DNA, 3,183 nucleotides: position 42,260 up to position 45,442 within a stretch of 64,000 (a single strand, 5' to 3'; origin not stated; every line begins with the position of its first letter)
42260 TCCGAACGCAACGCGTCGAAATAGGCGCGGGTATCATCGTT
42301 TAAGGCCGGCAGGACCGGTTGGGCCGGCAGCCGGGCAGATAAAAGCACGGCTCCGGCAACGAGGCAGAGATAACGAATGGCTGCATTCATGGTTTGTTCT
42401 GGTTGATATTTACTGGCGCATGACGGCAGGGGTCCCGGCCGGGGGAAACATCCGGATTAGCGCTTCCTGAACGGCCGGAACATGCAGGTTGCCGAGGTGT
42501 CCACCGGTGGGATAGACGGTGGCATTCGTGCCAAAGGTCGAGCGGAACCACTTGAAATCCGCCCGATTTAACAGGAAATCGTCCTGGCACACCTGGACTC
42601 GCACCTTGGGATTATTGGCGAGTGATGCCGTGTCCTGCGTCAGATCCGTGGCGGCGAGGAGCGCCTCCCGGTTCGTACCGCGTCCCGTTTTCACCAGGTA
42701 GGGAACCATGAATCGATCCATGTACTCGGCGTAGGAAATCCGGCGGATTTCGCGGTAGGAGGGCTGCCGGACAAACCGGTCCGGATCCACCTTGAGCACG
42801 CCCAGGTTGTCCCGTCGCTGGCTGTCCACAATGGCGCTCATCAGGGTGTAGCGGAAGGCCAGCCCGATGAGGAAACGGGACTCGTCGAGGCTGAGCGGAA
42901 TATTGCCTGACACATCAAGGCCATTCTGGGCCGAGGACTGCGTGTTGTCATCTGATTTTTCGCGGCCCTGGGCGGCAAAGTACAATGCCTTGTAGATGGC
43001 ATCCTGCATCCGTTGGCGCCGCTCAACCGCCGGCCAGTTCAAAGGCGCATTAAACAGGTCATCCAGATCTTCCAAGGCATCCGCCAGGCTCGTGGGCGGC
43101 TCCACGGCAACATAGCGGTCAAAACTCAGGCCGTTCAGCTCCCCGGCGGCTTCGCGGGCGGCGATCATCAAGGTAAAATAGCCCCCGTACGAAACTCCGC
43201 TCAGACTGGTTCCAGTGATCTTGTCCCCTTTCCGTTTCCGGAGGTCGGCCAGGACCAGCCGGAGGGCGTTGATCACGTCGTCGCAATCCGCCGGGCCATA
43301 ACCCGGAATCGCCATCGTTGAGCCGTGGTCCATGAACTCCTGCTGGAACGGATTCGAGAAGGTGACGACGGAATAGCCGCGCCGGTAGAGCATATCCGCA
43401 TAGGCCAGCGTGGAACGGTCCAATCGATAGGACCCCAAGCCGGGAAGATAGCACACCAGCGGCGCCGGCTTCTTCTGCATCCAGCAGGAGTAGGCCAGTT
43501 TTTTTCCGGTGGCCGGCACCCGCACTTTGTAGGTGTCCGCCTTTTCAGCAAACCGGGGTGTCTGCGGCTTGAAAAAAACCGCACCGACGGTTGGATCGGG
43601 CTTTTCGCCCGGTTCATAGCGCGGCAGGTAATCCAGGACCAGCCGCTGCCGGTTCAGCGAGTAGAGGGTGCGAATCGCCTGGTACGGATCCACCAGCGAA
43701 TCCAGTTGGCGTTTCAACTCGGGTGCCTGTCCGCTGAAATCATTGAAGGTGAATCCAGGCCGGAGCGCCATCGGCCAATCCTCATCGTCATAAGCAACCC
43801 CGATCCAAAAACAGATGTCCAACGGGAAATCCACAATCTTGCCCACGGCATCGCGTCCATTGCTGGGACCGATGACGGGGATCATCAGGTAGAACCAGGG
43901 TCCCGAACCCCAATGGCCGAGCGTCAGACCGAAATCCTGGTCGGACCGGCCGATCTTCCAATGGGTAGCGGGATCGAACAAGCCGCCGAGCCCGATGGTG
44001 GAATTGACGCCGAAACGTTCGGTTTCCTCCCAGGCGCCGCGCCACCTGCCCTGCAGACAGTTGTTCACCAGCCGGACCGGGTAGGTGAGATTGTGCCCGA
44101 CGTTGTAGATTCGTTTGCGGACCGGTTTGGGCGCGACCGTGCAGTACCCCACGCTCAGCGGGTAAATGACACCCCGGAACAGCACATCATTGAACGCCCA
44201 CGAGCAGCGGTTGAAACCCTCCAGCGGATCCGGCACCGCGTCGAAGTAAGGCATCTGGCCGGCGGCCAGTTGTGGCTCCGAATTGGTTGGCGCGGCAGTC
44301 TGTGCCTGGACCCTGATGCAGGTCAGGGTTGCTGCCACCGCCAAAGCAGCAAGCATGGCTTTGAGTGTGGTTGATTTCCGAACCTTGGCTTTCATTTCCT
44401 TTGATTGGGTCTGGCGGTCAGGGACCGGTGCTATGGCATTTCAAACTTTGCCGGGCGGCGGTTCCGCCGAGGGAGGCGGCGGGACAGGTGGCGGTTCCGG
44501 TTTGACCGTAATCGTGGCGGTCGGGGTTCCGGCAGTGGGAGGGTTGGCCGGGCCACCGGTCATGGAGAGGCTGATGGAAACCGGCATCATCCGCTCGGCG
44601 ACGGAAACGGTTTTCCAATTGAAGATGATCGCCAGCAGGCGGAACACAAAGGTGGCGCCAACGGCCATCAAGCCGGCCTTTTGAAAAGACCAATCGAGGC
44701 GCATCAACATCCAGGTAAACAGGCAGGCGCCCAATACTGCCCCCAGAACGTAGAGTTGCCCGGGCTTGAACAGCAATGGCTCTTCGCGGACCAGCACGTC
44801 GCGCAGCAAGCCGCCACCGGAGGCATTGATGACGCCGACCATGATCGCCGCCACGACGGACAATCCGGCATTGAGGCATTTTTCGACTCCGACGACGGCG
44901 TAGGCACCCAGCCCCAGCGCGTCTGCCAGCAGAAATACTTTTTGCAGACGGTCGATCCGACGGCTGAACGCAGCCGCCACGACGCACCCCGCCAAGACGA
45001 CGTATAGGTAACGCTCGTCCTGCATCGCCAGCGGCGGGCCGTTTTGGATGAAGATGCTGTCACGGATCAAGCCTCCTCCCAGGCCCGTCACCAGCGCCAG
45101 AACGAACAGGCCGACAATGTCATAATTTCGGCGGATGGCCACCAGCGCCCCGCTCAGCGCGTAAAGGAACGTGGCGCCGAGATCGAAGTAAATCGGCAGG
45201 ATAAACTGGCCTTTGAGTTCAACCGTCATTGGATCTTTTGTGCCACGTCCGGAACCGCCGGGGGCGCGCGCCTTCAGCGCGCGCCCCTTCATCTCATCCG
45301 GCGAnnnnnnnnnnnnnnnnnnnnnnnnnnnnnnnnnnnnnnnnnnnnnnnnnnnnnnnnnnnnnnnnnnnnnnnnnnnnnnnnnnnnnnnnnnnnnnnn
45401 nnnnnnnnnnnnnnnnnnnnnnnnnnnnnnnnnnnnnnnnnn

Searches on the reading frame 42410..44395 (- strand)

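Call 27: search_protein_families(library=pfam, proteins=[window:42410-44395:-], max_evalue=0.001)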
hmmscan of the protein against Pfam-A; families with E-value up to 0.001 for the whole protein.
window:42410-44395:- (661 aa): 1 family
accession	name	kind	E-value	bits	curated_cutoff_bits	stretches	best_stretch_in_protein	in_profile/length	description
PF04333.18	MlaA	-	1.5e-55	188.3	25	1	55-250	2-193/195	MlaA lipoprotein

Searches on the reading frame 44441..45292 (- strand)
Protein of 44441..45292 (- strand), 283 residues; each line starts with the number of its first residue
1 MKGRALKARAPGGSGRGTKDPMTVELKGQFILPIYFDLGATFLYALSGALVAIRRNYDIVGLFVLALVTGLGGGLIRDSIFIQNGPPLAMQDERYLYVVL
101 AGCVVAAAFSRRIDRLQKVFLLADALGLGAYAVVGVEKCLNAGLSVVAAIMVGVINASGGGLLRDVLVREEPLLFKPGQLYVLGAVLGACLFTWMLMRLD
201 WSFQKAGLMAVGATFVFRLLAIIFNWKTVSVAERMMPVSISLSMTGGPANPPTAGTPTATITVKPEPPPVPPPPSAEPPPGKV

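Call 27: search_protein_families(library=pfam, proteins=[window:44441-45292:-], max_evalue=0.001)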
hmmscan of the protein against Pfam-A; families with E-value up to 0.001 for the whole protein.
window:44441-45292:- (283 aa): 1 family
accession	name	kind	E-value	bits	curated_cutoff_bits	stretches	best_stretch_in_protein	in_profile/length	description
PF03458.18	Gly_transporter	-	1.2e-37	128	23.5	2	35-110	2-77/78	Glycine transporter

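Call 85: search_solved_structures(query=window:44441-45229:-, max_evalue=0.01)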
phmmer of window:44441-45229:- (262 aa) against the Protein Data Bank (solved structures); distinct sequences matched with E-value up to 0.01: 5.
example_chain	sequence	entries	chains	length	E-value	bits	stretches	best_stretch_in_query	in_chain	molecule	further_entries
5wuf_A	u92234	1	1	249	3.3e-31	111.6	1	13-204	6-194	Putative membrane protein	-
5h36_E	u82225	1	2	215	7.9e-23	84.2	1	14-194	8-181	Uncharacterized protein TRIC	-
5wuc_A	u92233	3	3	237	8.2e-22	80.8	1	12-206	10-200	Uncharacterized protein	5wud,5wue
5wtr_A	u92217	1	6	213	1.9e-16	63.3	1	20-206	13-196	Uncharacterized protein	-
5h35_C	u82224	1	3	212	4e-16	62.2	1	20-206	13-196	Membrane protein TRIC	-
